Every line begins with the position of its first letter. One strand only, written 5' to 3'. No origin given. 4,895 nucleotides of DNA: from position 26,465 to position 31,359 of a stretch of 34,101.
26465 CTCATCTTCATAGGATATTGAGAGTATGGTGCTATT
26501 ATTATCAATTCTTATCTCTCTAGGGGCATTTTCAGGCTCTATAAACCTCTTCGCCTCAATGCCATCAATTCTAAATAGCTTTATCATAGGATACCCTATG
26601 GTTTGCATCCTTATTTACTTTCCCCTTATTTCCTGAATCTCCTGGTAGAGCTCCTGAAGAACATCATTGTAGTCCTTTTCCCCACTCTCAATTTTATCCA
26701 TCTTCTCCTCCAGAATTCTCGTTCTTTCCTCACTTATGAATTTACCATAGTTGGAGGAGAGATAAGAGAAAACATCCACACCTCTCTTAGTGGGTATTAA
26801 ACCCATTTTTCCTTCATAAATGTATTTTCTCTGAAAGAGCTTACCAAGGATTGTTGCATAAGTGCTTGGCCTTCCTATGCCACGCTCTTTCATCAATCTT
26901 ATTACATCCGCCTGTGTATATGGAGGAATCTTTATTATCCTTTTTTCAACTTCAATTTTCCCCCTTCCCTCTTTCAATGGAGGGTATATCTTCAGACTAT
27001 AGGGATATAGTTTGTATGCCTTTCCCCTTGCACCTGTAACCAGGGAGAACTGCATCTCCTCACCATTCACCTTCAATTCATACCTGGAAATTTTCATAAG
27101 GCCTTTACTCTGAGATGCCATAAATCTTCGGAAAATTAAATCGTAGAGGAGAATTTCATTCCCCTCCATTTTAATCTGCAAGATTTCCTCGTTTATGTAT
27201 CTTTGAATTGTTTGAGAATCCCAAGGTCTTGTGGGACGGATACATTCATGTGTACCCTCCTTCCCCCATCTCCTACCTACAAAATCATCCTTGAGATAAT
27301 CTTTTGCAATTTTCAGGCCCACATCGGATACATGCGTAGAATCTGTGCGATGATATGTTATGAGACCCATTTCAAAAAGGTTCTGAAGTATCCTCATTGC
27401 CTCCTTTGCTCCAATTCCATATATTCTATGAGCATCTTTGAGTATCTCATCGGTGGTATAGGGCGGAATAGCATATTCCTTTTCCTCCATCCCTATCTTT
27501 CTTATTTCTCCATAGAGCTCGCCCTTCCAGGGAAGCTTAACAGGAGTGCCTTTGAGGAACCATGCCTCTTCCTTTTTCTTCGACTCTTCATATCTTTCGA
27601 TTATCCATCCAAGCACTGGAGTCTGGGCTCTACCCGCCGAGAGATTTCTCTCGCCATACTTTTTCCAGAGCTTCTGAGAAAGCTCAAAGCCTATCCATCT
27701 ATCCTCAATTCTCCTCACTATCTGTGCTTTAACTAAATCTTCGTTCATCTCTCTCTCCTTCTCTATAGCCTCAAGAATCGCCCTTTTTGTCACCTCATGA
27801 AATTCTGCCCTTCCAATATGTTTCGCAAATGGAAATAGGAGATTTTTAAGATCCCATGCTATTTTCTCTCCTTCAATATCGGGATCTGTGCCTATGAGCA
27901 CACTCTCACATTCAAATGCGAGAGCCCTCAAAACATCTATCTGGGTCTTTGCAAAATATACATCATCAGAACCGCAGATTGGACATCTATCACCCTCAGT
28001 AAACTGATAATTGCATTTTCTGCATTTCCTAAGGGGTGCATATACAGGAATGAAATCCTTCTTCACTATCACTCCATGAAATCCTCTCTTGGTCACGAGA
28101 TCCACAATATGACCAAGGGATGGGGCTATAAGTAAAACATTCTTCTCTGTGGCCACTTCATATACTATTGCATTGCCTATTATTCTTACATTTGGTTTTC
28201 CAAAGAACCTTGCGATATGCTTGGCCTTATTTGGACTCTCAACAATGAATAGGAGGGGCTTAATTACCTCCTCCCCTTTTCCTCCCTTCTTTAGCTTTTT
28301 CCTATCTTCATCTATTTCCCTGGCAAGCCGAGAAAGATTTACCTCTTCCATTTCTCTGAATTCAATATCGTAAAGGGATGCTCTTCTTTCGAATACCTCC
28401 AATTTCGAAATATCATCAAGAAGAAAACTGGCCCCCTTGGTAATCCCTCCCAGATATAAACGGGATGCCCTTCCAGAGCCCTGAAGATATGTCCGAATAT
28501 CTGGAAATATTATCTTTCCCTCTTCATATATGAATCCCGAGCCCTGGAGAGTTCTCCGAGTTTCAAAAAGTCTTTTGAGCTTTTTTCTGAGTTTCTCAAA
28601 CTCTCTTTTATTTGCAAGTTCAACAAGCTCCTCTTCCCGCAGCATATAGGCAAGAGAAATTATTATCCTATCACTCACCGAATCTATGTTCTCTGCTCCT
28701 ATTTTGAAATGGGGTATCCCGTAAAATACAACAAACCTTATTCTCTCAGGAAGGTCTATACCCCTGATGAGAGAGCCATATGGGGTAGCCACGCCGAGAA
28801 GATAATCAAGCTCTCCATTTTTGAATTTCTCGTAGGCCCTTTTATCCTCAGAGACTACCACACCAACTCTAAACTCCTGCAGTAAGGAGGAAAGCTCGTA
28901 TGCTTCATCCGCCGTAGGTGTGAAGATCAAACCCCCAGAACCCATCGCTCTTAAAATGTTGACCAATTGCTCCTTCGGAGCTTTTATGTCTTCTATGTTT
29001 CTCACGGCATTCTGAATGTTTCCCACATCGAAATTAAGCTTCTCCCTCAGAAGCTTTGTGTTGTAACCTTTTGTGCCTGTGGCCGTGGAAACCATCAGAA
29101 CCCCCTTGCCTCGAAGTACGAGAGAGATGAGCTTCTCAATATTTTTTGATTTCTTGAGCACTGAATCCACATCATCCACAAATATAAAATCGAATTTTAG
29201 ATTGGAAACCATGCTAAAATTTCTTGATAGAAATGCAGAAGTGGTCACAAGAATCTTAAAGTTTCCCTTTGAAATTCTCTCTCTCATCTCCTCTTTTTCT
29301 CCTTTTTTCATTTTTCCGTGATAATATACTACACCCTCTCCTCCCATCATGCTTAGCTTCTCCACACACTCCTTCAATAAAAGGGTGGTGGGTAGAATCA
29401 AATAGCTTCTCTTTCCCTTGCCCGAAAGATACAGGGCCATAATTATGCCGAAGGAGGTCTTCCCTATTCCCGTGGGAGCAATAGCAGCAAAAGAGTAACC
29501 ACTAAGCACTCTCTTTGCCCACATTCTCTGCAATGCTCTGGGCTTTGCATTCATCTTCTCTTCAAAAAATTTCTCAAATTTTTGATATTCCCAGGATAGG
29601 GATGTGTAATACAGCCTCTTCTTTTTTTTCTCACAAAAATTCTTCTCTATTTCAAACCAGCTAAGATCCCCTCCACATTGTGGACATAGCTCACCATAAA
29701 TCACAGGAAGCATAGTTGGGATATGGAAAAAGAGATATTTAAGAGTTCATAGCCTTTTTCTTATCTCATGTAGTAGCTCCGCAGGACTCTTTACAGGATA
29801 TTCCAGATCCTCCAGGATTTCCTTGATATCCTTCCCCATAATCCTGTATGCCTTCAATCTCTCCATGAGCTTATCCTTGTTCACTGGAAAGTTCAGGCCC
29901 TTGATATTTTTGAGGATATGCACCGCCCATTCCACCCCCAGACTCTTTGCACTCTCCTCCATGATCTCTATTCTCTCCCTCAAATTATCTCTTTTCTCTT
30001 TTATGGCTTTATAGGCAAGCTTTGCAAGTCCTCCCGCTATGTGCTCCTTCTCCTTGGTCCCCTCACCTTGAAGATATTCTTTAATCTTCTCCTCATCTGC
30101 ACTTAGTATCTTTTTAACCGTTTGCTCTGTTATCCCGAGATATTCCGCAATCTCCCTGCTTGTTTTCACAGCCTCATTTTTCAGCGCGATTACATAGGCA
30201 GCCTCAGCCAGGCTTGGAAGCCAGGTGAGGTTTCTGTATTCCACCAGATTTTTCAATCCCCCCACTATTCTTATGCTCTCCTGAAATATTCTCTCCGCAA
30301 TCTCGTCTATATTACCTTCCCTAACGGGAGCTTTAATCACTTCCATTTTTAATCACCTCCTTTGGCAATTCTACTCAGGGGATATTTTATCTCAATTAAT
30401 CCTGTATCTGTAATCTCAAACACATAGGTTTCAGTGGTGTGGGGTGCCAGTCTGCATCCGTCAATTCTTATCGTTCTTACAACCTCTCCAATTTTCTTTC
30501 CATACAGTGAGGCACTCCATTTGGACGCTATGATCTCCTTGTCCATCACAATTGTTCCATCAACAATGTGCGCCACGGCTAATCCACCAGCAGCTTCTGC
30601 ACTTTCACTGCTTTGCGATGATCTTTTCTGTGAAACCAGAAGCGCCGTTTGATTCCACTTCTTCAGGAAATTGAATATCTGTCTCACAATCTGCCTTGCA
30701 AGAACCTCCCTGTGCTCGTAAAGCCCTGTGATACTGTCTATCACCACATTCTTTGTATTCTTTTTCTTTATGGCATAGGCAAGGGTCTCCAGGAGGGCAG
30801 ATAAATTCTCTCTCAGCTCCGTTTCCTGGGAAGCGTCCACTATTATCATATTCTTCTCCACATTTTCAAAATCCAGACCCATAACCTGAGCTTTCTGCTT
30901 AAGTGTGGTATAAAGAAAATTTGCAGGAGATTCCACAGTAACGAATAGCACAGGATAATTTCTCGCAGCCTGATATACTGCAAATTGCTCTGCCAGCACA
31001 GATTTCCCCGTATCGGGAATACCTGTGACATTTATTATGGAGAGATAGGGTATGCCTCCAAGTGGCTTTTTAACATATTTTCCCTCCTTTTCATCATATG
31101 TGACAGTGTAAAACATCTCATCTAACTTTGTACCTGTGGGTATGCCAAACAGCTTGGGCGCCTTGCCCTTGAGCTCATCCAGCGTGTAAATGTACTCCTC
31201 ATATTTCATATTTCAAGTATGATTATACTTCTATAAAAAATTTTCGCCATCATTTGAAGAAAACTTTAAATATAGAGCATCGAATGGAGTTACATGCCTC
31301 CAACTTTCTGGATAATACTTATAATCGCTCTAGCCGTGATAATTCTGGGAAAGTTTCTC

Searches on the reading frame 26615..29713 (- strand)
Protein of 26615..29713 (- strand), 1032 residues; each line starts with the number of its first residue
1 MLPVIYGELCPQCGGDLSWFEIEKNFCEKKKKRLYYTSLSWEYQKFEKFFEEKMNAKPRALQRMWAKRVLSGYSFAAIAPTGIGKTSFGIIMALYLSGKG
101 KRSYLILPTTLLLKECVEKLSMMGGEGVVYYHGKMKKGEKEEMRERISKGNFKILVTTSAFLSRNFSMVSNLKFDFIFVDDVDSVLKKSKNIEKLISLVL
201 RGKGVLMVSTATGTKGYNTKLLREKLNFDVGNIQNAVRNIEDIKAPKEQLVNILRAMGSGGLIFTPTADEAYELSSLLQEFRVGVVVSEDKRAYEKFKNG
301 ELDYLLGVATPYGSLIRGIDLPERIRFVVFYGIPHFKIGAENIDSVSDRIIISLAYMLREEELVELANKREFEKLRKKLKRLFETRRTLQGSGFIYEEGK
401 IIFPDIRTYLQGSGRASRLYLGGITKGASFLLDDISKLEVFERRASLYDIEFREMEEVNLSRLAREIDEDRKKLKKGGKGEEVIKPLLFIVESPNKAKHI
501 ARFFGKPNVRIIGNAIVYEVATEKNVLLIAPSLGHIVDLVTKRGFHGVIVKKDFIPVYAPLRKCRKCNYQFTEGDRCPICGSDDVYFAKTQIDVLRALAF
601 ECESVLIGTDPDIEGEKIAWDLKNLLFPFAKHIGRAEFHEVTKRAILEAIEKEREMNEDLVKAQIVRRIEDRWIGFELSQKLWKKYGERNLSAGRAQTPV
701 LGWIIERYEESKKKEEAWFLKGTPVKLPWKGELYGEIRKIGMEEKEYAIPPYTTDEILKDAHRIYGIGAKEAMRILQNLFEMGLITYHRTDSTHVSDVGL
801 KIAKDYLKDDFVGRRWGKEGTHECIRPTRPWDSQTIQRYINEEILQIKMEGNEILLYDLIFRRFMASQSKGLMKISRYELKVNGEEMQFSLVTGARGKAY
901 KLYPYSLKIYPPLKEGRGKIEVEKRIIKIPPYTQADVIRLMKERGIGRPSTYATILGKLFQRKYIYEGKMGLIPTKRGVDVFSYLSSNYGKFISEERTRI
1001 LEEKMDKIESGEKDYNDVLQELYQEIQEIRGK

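Call 20: search_protein_families(library=pfam, proteins=[window:26615-29713:-], max_evalue=0.001)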
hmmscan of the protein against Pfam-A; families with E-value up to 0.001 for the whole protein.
window:26615-29713:- (1032 aa): 6 families
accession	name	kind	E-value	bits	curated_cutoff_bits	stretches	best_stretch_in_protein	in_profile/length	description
PF01131.25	Topoisom_bac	-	4.9e-71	240.3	35.1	1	656-1020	2-411/411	DNA topoisomerase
PF01751.28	Toprim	-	8.4e-17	61.6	23.1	1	488-640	2-95/96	Toprim domain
PF00270.35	DEAD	-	4.8e-13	49.6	26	1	61-213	3-160/167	DEAD/DEAH box helicase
PF00271.37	Helicase_C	-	2.8e-10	40.9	23.5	1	93-160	8-74/110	Helicase conserved C-terminal domain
PF04851.21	ResIII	-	2e-06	28.3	22.5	1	60-183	6-135/164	Type III restriction enzyme, res subunit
PF11781.13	Zn_ribbon_RRN7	-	0.00062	19.8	27.1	0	572-587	2-17/32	Zinc-finger of RNA-polymerase I-specific TFIIB, Rrn7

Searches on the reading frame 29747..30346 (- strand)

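Call 20: search_protein_families(library=pfam, proteins=[window:29747-30346:-], max_evalue=0.001)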
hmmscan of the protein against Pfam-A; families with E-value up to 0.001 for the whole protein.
window:29747-30346:- (199 aa): 2 families
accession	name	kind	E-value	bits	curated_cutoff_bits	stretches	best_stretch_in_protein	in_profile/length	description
PF11387.14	DUF2795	-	7.1e-05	23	25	0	140-182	2-43/54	Protein of unknown function (DUF2795)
PF13384.12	HTH_23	-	0.00078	19.6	24.6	0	51-83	9-40/50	Homeodomain-like domain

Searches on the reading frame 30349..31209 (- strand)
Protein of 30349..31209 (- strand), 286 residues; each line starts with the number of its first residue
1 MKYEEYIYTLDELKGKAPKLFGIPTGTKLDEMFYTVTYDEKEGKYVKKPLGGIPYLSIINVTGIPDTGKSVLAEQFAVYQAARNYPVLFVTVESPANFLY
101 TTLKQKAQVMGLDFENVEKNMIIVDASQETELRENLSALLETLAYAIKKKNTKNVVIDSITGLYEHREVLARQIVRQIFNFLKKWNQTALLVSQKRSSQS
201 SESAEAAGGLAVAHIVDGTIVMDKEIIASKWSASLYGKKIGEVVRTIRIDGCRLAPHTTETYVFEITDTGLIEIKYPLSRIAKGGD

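Call 20: search_protein_families(library=pfam, proteins=[window:30349-31209:-], max_evalue=0.001)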
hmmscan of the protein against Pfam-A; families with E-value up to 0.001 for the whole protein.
window:30349-31209:- (286 aa): 4 families
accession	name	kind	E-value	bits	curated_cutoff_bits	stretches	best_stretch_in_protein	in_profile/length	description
PF06745.19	ATPase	-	3.9e-57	193.7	26.6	1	24-275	2-227/231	KaiC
PF13481.12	AAA_25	-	7e-07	29.5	27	1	54-188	31-183/195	AAA domain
PF08423.17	Rad51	-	0.00015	21.5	22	1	51-166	21-136/244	Rad51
PF20720.3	nSTAND3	-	0.00037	20.7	27.2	0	59-165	20-116/155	Novel STAND NTPase 3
